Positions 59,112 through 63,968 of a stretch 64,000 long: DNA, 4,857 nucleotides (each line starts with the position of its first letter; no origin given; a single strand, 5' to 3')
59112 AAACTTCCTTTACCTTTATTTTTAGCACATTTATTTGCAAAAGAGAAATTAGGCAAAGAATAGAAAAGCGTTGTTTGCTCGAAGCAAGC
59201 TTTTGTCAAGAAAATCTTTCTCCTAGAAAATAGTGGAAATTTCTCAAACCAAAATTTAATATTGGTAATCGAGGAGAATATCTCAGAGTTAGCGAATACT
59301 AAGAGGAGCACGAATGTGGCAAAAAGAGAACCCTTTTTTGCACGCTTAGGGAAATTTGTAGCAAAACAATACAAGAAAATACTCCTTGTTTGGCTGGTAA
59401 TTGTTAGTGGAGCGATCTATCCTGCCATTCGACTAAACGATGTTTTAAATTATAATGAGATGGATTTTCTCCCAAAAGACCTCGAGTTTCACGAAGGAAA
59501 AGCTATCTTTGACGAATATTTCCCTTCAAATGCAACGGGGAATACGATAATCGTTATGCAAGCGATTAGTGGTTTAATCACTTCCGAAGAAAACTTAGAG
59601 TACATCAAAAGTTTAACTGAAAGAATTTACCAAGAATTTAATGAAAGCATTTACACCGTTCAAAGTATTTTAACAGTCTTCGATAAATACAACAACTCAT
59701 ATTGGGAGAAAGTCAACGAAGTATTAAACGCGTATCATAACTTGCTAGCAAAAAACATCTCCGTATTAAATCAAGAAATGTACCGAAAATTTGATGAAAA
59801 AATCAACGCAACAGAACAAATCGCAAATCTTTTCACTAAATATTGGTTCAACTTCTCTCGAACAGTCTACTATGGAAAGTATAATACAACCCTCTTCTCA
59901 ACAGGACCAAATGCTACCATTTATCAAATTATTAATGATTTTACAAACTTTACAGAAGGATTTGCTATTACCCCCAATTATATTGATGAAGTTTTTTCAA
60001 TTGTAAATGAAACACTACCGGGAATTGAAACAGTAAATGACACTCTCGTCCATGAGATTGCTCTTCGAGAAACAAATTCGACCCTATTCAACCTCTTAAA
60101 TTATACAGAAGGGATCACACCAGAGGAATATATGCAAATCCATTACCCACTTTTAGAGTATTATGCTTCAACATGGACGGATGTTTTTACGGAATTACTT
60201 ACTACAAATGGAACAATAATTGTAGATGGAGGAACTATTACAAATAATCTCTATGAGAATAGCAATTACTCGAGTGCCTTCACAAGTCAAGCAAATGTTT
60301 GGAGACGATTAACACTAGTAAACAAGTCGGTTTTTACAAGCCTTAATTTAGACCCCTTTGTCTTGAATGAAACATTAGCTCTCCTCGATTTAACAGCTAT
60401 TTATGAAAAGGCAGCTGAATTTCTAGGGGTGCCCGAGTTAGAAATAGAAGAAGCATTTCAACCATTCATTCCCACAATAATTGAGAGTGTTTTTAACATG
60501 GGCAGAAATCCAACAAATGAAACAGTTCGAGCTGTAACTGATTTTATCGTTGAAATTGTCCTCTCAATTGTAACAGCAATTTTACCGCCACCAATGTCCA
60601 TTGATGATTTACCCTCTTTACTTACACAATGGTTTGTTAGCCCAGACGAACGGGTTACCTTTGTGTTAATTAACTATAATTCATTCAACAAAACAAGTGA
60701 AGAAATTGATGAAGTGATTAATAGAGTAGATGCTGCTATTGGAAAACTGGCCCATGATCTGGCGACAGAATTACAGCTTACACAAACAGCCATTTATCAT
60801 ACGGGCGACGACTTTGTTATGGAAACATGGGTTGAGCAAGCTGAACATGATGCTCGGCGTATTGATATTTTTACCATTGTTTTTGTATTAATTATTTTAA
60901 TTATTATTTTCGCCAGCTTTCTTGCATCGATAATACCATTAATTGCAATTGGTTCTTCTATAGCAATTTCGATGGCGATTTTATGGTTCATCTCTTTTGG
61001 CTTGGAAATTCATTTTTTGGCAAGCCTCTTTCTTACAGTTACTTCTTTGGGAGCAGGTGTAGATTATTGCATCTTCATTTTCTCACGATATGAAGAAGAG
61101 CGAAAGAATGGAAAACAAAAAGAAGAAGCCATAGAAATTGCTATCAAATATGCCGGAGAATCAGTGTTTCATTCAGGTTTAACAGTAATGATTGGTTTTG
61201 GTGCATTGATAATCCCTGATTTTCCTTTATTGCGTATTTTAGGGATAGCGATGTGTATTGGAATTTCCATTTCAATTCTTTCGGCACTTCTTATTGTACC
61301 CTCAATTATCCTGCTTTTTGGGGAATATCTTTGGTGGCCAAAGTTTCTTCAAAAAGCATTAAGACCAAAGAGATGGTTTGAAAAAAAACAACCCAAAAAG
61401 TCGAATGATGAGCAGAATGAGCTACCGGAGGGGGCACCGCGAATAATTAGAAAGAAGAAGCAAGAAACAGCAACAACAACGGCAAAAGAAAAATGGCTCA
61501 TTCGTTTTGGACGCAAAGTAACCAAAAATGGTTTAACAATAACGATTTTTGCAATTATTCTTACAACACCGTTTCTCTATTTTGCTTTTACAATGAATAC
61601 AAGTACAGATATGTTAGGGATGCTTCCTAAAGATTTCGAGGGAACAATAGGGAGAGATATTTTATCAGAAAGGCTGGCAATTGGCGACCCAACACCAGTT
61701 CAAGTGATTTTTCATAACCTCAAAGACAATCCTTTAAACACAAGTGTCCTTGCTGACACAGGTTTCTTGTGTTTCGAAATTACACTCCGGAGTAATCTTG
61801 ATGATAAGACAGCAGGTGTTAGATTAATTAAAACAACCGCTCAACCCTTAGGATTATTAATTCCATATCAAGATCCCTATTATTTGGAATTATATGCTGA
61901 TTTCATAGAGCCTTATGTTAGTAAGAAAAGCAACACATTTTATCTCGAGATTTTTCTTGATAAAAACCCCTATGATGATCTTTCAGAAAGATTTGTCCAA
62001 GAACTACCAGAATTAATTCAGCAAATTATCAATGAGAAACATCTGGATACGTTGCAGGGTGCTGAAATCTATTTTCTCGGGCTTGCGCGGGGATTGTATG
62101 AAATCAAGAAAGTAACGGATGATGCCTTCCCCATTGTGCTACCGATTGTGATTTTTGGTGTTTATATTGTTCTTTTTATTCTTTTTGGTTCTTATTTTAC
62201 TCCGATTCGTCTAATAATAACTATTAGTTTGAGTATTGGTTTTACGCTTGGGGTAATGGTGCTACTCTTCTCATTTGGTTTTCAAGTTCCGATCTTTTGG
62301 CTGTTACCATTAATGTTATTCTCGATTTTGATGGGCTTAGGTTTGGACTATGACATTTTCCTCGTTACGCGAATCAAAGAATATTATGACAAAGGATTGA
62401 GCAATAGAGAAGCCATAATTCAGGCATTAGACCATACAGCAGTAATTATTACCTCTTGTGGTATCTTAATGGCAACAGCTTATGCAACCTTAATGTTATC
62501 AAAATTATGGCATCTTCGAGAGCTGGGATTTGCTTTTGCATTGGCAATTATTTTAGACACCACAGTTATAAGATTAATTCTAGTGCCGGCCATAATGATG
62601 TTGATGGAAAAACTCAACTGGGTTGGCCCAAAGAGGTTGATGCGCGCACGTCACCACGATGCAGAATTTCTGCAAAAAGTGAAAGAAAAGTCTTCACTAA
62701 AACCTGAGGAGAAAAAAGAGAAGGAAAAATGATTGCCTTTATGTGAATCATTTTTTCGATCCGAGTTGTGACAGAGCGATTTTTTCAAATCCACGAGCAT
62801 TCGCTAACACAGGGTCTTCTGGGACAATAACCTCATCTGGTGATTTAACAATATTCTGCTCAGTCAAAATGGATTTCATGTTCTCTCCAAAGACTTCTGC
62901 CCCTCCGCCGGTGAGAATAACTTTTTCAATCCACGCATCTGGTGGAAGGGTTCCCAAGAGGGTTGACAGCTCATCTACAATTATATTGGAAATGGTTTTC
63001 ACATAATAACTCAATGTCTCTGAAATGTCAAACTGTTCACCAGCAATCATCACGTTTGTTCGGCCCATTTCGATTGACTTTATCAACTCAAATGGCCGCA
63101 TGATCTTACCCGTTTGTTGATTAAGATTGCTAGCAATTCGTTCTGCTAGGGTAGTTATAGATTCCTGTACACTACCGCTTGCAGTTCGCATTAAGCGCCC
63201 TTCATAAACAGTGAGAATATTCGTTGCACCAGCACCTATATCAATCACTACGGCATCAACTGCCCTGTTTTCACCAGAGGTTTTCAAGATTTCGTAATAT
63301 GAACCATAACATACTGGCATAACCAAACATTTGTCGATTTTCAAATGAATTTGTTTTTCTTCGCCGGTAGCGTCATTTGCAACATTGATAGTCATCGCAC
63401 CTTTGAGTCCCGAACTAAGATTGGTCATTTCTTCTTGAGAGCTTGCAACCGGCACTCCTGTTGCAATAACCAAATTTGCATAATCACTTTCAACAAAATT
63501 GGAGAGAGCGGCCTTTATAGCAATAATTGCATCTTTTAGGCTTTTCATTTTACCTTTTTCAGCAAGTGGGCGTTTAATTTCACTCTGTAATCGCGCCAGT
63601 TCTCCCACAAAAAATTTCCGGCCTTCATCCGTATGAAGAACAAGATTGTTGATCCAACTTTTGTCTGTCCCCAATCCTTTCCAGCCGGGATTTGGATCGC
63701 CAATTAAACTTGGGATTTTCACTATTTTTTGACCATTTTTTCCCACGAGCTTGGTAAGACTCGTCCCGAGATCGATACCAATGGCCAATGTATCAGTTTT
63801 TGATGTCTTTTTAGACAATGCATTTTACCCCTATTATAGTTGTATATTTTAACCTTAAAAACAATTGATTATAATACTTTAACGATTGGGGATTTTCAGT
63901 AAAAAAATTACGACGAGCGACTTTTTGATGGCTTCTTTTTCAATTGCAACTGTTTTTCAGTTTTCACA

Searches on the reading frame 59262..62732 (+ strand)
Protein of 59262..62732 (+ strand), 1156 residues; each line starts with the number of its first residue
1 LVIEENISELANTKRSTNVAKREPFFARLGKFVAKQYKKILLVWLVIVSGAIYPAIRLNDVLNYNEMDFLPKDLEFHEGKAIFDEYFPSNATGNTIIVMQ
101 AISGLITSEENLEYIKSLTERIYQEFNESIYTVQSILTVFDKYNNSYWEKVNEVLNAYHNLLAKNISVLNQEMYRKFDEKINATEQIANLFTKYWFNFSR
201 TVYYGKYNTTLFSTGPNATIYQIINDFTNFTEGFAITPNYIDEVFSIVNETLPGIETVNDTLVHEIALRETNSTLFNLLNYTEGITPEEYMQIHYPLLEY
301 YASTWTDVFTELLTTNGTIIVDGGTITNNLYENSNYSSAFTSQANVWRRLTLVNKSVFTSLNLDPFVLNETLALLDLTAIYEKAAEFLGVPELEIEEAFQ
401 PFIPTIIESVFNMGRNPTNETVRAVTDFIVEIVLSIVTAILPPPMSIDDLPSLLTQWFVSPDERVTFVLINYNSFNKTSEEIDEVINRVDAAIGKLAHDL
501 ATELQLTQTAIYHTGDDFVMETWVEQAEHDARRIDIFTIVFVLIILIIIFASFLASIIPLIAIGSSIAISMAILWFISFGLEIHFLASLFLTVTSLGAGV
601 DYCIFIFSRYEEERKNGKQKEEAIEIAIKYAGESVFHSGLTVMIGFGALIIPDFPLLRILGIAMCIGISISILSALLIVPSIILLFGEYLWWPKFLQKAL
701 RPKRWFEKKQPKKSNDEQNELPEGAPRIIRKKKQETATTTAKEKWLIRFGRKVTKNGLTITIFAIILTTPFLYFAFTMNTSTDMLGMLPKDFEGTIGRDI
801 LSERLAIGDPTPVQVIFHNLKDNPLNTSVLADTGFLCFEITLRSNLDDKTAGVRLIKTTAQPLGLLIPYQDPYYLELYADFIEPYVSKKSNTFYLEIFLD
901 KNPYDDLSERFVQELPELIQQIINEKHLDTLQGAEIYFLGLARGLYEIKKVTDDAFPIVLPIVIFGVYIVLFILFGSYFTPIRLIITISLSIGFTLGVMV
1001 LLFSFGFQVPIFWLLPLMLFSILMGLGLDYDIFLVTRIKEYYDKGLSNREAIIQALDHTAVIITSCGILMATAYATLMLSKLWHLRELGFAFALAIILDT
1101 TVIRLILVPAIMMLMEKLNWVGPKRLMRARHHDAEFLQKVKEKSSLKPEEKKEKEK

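Call 47: search_protein_families(library=pfam, proteins=[window:59262-62732:+], max_evalue=0.001)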
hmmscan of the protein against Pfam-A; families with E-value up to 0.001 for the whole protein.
window:59262-62732:+ (1156 aa): 2 families
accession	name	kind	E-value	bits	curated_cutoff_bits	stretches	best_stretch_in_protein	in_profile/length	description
PF03176.21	MMPL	-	1.1e-86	291.3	20.5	2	451-705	75-319/333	MMPL family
PF00873.25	ACR_tran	-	1.7e-08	33.2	28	2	947-1058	855-961/1021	AcrB/AcrD/AcrF family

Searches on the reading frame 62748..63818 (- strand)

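Call 47: search_protein_families(library=pfam, proteins=[window:62748-63818:-], max_evalue=0.001)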
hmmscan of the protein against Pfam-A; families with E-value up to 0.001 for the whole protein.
window:62748-63818:- (356 aa): 4 families
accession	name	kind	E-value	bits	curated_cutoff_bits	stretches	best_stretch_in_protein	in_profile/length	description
PF21522.3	MreB-like_C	-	5.9e-15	56.4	27.8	1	191-315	1-122/123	Archaeal actin homologue MreB-like, C-terminal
PF17989.7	ALP_N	-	1.8e-14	54.6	26.3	1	14-168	1-144/148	Actin like proteins N terminal domain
PF00022.25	Actin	-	0.00021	20.5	27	1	188-267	143-219/410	Actin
PF06723.19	MreB_Mbl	-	0.00058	19.2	27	0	190-347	148-318/327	MreB/Mbl protein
